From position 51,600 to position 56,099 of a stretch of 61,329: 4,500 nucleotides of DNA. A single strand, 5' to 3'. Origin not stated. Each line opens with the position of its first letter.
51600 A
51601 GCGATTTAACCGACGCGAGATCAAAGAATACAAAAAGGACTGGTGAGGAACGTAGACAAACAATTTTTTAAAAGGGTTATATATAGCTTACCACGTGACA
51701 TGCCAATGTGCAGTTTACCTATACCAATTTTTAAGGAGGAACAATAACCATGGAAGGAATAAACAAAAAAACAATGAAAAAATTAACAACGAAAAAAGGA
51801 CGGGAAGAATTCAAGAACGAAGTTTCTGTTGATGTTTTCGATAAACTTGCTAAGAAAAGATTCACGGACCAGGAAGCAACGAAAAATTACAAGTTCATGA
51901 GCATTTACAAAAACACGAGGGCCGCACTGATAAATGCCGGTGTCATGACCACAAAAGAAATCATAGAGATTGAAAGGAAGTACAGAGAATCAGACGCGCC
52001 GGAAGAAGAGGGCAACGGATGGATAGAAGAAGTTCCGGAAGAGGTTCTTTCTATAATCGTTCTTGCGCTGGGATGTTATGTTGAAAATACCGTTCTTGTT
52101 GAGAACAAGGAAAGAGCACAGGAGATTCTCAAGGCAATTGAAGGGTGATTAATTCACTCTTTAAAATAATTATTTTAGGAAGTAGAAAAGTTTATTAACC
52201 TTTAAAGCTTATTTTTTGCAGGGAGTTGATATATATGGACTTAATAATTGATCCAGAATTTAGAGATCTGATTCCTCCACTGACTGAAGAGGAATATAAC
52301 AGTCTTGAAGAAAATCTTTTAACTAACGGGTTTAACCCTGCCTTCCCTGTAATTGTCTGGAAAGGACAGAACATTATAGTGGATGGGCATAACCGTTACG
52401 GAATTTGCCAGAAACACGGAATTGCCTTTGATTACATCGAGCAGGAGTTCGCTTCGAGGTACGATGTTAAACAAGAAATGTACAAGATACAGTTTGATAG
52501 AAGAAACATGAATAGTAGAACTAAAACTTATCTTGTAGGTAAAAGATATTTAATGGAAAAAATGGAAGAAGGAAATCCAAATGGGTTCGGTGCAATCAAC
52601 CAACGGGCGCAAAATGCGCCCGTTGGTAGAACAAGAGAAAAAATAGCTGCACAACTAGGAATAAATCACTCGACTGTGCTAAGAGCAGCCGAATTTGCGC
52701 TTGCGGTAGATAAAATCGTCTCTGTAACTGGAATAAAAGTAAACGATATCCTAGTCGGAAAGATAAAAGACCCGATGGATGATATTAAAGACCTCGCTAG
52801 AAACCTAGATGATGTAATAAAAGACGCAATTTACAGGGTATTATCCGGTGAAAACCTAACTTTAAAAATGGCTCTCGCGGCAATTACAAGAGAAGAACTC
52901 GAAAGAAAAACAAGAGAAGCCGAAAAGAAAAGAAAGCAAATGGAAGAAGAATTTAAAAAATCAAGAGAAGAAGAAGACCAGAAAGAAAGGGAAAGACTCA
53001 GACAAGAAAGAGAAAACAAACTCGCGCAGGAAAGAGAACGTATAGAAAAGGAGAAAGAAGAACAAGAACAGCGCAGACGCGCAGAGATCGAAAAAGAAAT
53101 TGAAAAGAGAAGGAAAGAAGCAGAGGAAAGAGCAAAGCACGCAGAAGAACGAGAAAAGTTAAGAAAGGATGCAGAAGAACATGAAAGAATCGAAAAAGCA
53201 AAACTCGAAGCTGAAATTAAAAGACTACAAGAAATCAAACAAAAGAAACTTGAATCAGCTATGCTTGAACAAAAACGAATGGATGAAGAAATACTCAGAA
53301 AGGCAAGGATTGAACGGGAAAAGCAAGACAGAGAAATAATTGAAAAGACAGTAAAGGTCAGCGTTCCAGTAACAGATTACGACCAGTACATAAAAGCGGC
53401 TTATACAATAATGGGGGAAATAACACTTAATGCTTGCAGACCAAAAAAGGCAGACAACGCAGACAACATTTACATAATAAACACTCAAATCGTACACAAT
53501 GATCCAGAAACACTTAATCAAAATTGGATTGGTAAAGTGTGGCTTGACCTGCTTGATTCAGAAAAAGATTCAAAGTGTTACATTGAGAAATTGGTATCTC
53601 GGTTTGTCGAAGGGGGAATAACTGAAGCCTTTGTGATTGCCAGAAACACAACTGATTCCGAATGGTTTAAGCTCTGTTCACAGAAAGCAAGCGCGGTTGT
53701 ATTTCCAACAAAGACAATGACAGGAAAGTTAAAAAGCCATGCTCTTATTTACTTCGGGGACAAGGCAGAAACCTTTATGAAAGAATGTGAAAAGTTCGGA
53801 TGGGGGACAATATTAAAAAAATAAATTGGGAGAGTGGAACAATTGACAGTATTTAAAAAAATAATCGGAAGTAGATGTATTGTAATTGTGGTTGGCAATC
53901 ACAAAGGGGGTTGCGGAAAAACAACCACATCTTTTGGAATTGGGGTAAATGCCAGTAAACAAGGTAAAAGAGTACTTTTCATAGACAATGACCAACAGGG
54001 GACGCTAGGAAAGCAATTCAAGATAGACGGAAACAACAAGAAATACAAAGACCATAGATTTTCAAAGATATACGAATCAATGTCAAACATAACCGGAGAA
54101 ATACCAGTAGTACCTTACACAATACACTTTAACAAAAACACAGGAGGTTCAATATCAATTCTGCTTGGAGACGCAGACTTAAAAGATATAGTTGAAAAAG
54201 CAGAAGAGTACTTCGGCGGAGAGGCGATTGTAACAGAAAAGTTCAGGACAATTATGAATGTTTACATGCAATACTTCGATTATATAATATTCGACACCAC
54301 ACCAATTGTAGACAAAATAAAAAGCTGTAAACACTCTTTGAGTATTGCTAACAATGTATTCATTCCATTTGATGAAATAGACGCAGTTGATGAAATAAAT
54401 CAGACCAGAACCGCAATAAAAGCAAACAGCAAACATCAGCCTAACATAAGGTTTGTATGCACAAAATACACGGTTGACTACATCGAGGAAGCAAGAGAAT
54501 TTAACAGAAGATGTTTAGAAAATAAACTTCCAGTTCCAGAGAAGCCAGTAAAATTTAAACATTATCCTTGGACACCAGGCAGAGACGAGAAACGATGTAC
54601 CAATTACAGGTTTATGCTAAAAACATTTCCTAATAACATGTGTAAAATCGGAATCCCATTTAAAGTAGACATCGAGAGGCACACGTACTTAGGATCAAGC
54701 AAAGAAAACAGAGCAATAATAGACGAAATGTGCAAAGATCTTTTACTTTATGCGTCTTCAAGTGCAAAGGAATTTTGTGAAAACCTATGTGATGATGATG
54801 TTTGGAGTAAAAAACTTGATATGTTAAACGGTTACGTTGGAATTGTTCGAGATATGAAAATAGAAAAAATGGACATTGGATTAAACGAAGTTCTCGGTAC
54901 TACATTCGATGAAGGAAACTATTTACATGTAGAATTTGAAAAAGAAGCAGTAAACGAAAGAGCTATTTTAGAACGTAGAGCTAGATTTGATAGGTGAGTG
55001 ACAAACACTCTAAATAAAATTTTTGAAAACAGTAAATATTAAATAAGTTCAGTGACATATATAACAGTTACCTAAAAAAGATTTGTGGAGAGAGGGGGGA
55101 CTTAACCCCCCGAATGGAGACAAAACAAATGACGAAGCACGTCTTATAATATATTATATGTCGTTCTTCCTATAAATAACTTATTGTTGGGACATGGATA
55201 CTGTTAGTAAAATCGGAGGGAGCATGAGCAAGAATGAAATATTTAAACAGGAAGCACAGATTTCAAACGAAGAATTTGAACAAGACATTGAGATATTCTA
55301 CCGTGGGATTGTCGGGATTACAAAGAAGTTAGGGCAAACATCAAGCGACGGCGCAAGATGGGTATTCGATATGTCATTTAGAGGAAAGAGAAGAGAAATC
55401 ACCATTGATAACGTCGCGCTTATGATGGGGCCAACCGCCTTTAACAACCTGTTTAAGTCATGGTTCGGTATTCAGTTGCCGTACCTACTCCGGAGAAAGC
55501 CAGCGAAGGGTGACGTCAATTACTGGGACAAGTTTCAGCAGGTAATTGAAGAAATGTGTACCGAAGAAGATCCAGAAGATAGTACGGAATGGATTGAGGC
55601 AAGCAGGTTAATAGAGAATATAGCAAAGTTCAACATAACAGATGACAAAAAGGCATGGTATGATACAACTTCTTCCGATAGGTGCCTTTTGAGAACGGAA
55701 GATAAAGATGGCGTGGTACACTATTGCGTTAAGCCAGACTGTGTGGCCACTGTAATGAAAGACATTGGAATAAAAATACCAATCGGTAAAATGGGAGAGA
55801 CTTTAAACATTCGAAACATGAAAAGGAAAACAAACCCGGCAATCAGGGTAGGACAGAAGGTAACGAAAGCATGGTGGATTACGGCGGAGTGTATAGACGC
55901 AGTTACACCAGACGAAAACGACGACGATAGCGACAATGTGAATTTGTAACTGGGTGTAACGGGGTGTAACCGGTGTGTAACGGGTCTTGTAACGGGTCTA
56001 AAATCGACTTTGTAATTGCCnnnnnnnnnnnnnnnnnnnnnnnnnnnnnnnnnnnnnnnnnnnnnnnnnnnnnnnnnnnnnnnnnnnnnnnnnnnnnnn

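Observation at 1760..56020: Highly over-represented, transcription-co-oriented dispersed motif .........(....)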

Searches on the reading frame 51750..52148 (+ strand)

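Call 40: search_protein_families(library=pfam, proteins=[window:51750-52148:+], max_evalue=0.01)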
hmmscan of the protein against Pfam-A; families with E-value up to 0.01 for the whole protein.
window:51750-52148:+ (132 aa): 0 families

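Call 81: search_protein_families(library=pfam, proteins=[window:51750-52148:+], max_evalue=5)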
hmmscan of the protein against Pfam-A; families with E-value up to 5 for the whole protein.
window:51750-52148:+ (132 aa): 2 families
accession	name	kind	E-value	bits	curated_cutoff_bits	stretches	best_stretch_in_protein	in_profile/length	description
PF20553.4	Methyltransf_35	-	0.035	13.9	27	1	29-87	226-281/309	Putative O-methyltransferase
PF22357.2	AF1548-like_C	-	0.048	14.2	23.9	1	51-77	7-33/56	AF1548-like, C-terminal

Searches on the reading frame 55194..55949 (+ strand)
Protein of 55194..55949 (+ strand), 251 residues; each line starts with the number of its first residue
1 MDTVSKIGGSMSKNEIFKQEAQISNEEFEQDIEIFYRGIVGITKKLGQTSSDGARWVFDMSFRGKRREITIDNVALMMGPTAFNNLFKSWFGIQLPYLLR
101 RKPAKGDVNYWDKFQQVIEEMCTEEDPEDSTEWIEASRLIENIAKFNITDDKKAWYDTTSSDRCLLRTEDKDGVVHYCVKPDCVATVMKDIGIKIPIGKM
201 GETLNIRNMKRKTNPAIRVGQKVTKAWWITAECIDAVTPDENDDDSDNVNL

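Call 9: search_protein_families(library=pfam, proteins=[window:55194-55949:+], max_evalue=0.001)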
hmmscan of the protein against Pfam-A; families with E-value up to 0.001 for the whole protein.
window:55194-55949:+ (251 aa): 0 families

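Call 67: search_solved_structures(query=window:55194-55949:+, max_evalue=1)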
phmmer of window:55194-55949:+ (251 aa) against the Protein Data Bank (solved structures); distinct sequences matched with E-value up to 1: 0.

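Call 81: search_protein_families(library=pfam, proteins=[window:55194-55949:+], max_evalue=5)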
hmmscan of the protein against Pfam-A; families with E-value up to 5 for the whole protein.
window:55194-55949:+ (251 aa): 0 families
